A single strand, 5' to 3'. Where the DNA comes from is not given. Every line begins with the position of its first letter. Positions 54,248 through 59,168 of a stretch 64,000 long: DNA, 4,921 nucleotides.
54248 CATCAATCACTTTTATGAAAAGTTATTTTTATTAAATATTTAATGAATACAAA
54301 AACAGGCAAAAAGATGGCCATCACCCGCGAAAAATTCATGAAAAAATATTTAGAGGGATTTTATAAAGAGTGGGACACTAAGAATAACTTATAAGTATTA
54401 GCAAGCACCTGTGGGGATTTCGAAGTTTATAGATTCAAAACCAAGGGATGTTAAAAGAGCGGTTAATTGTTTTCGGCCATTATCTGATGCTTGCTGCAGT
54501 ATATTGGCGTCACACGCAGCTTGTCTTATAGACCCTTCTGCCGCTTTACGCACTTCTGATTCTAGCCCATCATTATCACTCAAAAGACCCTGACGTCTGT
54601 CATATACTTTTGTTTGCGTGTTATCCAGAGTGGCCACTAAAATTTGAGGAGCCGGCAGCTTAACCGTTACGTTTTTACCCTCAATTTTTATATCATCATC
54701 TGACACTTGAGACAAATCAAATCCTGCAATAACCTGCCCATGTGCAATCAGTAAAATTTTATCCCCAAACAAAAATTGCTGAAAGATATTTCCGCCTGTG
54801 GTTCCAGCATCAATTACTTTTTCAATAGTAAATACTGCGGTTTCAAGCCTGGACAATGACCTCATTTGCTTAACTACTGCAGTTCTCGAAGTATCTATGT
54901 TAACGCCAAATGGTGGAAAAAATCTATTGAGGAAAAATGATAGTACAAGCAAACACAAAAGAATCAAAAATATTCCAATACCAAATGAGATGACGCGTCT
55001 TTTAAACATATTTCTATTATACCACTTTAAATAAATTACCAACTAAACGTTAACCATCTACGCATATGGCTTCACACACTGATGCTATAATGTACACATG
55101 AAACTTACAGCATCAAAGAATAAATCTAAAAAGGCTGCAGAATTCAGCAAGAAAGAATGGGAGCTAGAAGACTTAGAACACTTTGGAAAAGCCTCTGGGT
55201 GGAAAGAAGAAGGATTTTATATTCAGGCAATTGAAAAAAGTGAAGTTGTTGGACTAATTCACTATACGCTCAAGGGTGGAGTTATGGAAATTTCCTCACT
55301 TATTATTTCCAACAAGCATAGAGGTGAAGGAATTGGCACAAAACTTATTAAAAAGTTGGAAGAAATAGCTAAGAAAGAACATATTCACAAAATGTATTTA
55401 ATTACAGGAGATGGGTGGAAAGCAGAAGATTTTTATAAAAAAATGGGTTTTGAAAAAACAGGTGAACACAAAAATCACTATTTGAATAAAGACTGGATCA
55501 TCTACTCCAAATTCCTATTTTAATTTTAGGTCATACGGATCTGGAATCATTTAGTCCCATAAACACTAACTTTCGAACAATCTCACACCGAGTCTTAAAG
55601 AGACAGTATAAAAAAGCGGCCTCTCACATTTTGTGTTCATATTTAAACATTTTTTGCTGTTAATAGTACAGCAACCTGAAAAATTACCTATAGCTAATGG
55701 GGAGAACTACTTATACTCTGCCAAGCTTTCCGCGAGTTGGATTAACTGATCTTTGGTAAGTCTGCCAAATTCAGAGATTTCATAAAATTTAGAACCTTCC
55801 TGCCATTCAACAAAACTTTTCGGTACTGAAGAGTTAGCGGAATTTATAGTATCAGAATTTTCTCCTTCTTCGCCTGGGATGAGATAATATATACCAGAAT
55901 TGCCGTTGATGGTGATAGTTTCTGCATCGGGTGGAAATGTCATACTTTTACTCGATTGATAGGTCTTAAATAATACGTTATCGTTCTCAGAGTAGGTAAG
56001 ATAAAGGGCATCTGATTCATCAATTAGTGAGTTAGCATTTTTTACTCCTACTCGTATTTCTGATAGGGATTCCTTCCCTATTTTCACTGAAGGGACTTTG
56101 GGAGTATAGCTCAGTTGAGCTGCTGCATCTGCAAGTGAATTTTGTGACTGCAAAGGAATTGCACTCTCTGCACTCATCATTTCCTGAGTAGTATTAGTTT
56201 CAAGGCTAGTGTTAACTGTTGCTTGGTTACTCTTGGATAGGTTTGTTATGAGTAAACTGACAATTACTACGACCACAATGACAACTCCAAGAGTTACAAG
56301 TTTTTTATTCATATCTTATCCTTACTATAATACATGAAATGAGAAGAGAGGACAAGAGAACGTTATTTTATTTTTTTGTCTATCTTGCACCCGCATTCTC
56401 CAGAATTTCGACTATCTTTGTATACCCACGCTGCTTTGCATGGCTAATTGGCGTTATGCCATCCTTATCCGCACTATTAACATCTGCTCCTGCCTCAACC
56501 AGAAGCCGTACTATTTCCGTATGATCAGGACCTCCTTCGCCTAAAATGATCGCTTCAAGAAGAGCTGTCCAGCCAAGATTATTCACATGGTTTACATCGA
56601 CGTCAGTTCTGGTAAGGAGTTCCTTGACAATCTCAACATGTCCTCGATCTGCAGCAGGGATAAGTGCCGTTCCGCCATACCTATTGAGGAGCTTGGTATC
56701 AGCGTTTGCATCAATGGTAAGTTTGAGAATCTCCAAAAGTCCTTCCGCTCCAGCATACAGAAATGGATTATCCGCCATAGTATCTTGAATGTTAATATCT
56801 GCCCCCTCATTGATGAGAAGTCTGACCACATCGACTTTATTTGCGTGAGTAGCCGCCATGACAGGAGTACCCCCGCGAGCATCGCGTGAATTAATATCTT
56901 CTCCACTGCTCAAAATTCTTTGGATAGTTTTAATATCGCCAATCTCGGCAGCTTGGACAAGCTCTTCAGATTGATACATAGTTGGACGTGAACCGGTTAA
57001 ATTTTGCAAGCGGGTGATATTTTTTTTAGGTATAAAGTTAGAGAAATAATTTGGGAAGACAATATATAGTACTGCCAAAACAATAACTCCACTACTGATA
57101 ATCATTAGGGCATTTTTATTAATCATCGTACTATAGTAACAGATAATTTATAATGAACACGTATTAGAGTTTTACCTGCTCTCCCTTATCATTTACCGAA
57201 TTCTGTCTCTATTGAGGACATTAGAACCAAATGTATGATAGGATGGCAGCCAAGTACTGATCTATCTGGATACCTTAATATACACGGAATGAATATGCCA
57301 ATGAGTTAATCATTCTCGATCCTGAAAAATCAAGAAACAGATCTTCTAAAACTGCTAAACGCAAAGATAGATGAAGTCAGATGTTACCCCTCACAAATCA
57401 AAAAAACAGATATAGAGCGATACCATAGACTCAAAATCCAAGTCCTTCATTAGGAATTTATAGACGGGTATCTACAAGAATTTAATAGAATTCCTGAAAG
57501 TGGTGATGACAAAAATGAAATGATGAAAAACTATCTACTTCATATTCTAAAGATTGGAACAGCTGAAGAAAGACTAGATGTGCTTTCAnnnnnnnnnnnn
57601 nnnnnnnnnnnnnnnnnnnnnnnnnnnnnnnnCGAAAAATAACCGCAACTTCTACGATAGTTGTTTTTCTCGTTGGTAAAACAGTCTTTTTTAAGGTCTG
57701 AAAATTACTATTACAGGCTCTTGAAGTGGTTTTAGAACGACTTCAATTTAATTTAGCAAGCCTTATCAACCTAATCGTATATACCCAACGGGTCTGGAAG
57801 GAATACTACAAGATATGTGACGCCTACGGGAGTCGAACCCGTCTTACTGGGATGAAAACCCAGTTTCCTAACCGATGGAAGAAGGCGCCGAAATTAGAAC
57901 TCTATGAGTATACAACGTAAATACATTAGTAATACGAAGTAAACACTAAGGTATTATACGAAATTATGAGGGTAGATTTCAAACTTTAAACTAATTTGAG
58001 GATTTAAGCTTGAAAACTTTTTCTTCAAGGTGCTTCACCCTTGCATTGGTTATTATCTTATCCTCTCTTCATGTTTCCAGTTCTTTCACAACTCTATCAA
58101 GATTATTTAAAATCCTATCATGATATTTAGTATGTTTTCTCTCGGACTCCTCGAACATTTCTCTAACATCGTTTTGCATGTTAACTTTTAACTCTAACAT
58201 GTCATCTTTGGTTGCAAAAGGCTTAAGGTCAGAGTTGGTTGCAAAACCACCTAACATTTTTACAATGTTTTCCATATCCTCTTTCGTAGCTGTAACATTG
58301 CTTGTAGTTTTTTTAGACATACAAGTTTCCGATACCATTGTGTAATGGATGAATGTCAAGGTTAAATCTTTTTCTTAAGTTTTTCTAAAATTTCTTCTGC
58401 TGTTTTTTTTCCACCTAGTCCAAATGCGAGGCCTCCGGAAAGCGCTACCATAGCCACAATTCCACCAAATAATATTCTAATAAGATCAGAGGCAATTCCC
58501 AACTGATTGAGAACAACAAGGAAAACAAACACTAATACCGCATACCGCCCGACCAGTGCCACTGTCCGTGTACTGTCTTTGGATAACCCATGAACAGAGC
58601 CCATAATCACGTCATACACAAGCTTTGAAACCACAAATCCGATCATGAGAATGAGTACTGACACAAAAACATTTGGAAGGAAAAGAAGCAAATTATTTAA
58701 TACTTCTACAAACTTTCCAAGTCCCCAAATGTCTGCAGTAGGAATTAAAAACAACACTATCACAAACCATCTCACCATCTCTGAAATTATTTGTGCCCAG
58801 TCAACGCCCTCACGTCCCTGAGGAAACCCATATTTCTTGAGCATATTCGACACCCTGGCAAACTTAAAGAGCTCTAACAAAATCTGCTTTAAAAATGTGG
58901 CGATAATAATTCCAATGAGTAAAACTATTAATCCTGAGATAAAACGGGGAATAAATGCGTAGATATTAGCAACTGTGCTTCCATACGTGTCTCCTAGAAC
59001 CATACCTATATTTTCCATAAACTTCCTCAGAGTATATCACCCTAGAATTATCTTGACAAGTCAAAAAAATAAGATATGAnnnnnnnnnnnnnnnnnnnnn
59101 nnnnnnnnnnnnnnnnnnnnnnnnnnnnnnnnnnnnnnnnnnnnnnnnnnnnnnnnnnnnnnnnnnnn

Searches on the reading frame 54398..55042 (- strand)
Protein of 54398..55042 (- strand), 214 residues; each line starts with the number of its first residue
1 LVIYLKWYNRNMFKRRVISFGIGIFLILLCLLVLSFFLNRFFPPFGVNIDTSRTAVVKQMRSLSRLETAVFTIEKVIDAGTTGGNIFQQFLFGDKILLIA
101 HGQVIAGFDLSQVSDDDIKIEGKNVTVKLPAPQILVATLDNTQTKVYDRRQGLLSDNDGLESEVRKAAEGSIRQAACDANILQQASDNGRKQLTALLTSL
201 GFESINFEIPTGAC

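Call 63: search_protein_families(library=pfam, max_evalue=0.0001, proteins=[window:54398-55042:-])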
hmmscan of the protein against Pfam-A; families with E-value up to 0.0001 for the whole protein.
window:54398-55042:- (214 aa): 1 family
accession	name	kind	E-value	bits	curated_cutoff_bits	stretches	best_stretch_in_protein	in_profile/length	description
PF14014.11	DUF4230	-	1.8e-33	116.1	27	1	58-206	1-147/148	Protein of unknown function (DUF4230)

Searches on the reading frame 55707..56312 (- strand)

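Call 63: search_protein_families(library=pfam, max_evalue=0.0001, proteins=[window:55707-56312:-])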
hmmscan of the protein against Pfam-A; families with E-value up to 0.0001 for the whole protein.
window:55707-56312:- (201 aa): 1 family
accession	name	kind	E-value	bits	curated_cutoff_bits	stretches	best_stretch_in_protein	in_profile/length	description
PF14285.11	DUF4367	-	2.6e-05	25.1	22.1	1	98-197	20-110/110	Domain of unknown function (DUF4367)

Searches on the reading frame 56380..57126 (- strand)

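Call 63: search_protein_families(library=pfam, max_evalue=0.0001, proteins=[window:56380-57126:-])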
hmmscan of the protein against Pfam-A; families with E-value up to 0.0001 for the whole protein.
window:56380-57126:- (248 aa): 6 families
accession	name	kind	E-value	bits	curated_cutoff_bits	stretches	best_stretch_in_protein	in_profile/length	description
PF12796.13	Ank_2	-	6e-34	116.9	27.3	3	124-220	3-90/90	Ankyrin repeats (3 copies)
PF00023.36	Ank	-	6e-27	92.6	21.1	2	85-115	2-32/33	Ankyrin repeat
PF13637.12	Ank_4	-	1.4e-23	82.8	22.7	1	57-105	2-50/50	Ankyrin repeats (many copies)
PF13857.12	Ank_5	-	1.3e-16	60.9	27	1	141-189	6-53/56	Ankyrin repeats (many copies)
PF13606.12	Ank_3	-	8.2e-13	47.6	22.3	0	85-113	2-30/30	Ankyrin repeat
PF24521.3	Ank_KRIT1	-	1.6e-10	41.3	80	1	52-140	18-107/149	KRIT1 ankyrin-repeats domain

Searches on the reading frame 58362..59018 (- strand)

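Call 63: search_protein_families(library=pfam, max_evalue=0.0001, proteins=[window:58362-59018:-])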
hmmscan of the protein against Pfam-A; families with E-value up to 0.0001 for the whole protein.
window:58362-59018:- (218 aa): 1 family
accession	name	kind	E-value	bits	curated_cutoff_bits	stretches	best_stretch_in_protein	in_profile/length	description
PF05552.17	MS_channel_1st_1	-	5.8e-11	42.6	22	2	105-142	5-42/50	Mechanosensitive ion channel, conserved TM helix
